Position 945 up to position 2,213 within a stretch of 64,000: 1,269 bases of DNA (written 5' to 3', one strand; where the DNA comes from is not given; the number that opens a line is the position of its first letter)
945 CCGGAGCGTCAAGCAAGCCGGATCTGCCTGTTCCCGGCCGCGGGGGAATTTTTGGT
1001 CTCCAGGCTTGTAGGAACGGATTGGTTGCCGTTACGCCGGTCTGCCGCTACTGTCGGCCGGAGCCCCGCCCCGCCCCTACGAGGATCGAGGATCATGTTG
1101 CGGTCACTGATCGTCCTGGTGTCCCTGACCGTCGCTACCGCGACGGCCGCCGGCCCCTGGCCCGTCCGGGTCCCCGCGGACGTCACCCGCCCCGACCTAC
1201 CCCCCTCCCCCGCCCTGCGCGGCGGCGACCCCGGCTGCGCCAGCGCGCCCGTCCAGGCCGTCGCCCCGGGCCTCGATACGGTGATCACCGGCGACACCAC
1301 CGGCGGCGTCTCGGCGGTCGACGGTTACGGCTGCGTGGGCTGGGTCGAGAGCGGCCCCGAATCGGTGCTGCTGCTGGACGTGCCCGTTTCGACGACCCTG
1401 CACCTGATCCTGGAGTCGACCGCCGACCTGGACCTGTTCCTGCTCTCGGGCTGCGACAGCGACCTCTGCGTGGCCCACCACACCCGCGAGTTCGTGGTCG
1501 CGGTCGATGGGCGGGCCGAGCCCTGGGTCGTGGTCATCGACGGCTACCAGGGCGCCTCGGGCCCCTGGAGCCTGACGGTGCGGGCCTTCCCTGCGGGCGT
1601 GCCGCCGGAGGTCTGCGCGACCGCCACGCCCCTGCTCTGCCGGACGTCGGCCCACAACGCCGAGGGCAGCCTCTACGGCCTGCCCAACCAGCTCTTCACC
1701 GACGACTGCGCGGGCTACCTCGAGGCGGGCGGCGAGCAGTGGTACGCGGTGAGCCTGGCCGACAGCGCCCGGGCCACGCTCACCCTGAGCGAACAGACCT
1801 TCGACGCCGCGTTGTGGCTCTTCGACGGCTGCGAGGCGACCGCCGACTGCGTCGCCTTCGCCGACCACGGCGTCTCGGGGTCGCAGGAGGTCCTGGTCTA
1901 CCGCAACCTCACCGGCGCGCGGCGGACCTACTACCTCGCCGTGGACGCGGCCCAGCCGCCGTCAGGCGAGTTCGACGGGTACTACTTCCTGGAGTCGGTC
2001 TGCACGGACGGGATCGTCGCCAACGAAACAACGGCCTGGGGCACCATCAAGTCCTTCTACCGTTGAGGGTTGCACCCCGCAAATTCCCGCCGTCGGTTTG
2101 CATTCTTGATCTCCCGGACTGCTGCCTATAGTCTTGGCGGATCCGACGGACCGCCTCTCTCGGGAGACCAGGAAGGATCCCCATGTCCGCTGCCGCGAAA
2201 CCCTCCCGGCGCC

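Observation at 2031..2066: Recurrent C-terminal W-[GS]-x-[IV]-K-x-x-Y-(G)-R tail on three unrelated small secreted proteins (locus 1 of 3)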

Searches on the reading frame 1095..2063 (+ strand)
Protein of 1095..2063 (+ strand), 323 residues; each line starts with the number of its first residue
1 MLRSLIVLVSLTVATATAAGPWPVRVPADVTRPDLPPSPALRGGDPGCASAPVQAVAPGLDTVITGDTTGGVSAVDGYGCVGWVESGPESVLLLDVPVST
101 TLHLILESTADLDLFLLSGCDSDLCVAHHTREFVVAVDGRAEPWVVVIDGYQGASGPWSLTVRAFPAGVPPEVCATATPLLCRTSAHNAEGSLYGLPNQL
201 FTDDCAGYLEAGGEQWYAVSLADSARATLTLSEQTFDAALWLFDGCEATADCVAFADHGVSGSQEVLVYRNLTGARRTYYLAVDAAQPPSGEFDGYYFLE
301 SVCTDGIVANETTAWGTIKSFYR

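Call 81: find_homologous_proteins(query=window:1095-2063:+, max_evalue=0.00001)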
Query seq(323 aa) (323 aa): 64 proteins with E <= 0.00001 among 8000 candidates.
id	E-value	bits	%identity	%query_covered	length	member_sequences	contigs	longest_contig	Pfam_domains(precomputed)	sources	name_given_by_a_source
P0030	5.6e-196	668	91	100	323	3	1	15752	-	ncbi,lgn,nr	ncbi:MAG: hypothetical protein Q7W56_09750 [Candidatus Latescibacteria bacterium]|nr:hypothetical pr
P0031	1.4e-188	644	89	100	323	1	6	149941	-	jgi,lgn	jgi:hypothetical protein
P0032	3.2e-172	590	83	98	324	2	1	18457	-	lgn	-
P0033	4.7e-169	580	84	93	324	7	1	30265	-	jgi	-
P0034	1.2e-164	565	79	100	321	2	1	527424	-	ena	-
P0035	3.2e-163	561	82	93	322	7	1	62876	-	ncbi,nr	ncbi:MAG: hypothetical protein IPM94_10580 [bacterium]|nr:hypothetical protein [bacterium]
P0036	2.6e-141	489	84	81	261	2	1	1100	-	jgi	-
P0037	1.2e-135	470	79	82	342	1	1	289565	-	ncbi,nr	ncbi:MAG: hypothetical protein IPM94_06850 [bacterium]|nr:hypothetical protein [bacterium]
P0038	1.8e-91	325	50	100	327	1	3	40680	-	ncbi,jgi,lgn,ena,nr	ncbi:hypothetical protein KKG45_10535 [bacterium]|nr:hypothetical protein [bacterium] MBU1073673.1 h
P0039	2.8e-91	324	52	91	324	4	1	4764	-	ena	-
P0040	6.4e-90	320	49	95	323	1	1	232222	-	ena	-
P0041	1.1e-88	316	52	96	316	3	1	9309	-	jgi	-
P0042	3.1e-88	314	47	99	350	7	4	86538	-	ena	-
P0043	1.6e-85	305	49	94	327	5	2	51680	-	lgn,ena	-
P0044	7.7e-85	303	51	85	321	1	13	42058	-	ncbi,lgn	-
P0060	7.5e-56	208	43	92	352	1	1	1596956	-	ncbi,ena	-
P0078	1.5e-43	167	39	81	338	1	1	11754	-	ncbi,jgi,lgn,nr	ncbi:hypothetical protein FJ250_07340 [bacterium]|nr:hypothetical protein [bacterium]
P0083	2.0e-41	160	36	85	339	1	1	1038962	-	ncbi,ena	-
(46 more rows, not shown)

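Call 86: find_encoding_contigs(protein=P0083, flank=1000, max_places=2)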
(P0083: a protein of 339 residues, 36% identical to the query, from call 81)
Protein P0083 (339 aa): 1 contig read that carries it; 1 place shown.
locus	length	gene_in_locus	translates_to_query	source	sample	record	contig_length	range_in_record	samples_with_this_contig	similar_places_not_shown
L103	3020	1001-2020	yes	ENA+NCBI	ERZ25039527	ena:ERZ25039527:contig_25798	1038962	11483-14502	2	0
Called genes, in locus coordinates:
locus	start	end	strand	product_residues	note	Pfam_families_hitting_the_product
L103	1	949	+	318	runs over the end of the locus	-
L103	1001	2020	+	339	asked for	-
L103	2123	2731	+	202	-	PF02518:HATPase_c (weak), PF13589:HATPase_c_3 (weak)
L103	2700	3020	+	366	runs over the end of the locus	PF09239:Topo-VIb_trans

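Call 87: find_encoding_contigs(protein=P0060, flank=1000, max_places=2)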
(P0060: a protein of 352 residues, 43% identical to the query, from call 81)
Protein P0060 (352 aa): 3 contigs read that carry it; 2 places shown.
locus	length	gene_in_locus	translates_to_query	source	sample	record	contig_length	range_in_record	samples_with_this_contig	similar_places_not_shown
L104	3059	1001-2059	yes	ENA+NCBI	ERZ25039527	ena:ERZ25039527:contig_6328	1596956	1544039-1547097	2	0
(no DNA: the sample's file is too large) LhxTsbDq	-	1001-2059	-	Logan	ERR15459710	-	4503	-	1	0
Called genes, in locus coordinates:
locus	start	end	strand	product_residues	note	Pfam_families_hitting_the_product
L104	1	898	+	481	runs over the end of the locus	PF08668:HDOD, PF01966:HD (weak), PF01590:GAF (weak), PF13185:GAF_2 (weak)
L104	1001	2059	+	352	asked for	-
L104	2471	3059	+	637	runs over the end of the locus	PF02518:HATPase_c (faint), PF13589:HATPase_c_3 (faint), PF09239:Topo-VIb_trans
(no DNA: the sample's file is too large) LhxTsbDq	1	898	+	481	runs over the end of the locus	PF08668:HDOD, PF01966:HD (weak), PF01590:GAF (weak), PF13185:GAF_2 (weak)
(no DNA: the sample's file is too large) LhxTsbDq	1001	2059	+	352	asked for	-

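Call 88: find_encoding_contigs(protein=P0078, flank=1000, max_places=2)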
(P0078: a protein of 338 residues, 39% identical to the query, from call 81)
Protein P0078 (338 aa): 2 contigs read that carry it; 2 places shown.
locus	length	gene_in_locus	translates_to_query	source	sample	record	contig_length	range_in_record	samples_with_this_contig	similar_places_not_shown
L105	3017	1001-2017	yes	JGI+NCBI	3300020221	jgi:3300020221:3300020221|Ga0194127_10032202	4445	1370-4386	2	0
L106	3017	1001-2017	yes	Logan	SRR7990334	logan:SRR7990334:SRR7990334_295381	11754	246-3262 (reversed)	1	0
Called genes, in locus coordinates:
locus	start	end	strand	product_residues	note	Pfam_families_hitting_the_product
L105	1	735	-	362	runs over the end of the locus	PF00155:Aminotran_1_2, PF01041:DegT_DnrJ_EryC1, PF00266:Aminotran_5 (weak)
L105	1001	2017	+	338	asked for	-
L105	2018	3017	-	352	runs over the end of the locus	PF13860:FlgD_ig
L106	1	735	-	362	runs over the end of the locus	PF00155:Aminotran_1_2, PF01041:DegT_DnrJ_EryC1, PF00266:Aminotran_5 (faint)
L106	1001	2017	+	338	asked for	-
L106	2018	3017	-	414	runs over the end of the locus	?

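Call 89: predict_structure(alignment_id=A5)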
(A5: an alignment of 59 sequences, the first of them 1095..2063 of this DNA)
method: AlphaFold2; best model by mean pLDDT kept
length: 323 residues; sequences in the alignment: 59
mean_pLDDT: 88.5   pTM: 0.81
mean pLDDT of the five models: 88.5, 88.0, 87.6, 86.7, 86.3
residues with pLDDT >= 90: 229; 70-90: 48; 50-70: 44; < 50: 2
segments of 3 or more residues with pLDDT < 50: none
pLDDT, mean of each block of 10 residues (from residue 1): 62 59 68 69 87 97 97 92 91 97 97 96 94 93 97 96 94 94 93 94 86 95 95 95 93 92 94 94 95 96 78 60 53
secondary structure, 60 per line:
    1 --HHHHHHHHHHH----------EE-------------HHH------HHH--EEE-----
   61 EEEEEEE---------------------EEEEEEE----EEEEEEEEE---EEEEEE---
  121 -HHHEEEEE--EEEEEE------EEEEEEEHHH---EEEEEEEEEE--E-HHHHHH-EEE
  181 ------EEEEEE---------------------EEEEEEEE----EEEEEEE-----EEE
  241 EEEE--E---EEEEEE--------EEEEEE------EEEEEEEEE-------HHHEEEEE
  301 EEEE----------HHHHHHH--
elements in order: H3-13 E53-55 E61-67 E89-95 E100-108 E112-117 E125-129 E132-137 E144-150 E157-166 H171-176 E178-180 E187-192 E214-221 E226-232 E238-244 E251-256 E265-270 E277-285 E296-304 H315-321

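Call 99: fold_search(model_id=the predicted structure, library=pdb)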
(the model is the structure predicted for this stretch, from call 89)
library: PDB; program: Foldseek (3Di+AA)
matches with E <= 10: 1614; with E <= 0.001: 72
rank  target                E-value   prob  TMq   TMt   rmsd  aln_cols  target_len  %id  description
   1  5iku                  9.3e-09  1.00  0.28  0.37  17.9       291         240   15  Crystal structure of the Hathewaya histolytica ColG tandem collagen-binding domain s3as3b in the presence of calcium at  (released 2017-03-15)
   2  9qcm_D                6.1e-07  1.00  0.22  0.14  15.8       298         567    9  Botulinum neurotoxin type B1, 14-subunit, Large Progenitor Toxin Complex (L-PTC) (released 2025-09-10)
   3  8kcw_A                1.1e-06  1.00  0.25  0.17  11.1       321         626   10  Cryo-EM structure of human SIDT1 bound to cholesterol (released 2024-06-12)
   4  4lo4_B                1.3e-06  1.00  0.23  0.19  15.6       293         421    8  Apo HA-70 (released 2013-10-30)
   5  4lo8_A                1.4e-06  1.00  0.24  0.30  15.5       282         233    8  HA70(D3)-HA17 (released 2013-10-30)
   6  8kcx_A                1.7e-06  1.00  0.26  0.17  11.9       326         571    9  Cryo-EM structure of human SIDT1 (released 2024-06-12)
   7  9ug6_A                1.9e-06  1.00  0.23  0.14  15.8       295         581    9  Crystal structure of HA3 from Clostridium botulinum type B with alpha2,6-sialyllactose (released 2025-11-05)
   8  3win_E                2.1e-06  1.00  0.24  0.20  15.5       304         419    8  Clostridium botulinum Hemagglutinin (released 2013-11-06)
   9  9ug5_B                2.1e-06  1.00  0.23  0.15  14.9       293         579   10  Crystal structure of HA3 from Clostridium botulinum type B with alpha2,3-sialyllactose (released 2025-11-05)
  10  9en2_A                2.6e-06  1.00  0.27  0.34  11.7       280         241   10  Crystal structure of the metalloproteinase enhancer PCPE-1 complexed with nanobodies VHH-H4 and VHH-I5 (released 2024-07-03)
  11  4lo7_E                2.6e-06  1.00  0.24  0.30  15.7       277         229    7  HA70(D3)-HA17-HA33 (released 2013-10-30)
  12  8jun_A                2.7e-06  1.00  0.25  0.15  12.7       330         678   11  Cryo-EM structure of SIDT1 E555Q mutant (released 2023-11-15)
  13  4lo7_A                2.9e-06  1.00  0.24  0.30  15.7       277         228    7  HA70(D3)-HA17-HA33 (released 2013-10-30)
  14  9ug5_C                2.9e-06  1.00  0.25  0.15  15.6       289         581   10  Crystal structure of HA3 from Clostridium botulinum type B with alpha2,3-sialyllactose (released 2025-11-05)
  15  9qce_B                3.5e-06  1.00  0.22  0.14  15.9       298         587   11  HA70-HA17-HA33 complex from Clostridium botulinum Serotype B1 (released 2025-09-10)
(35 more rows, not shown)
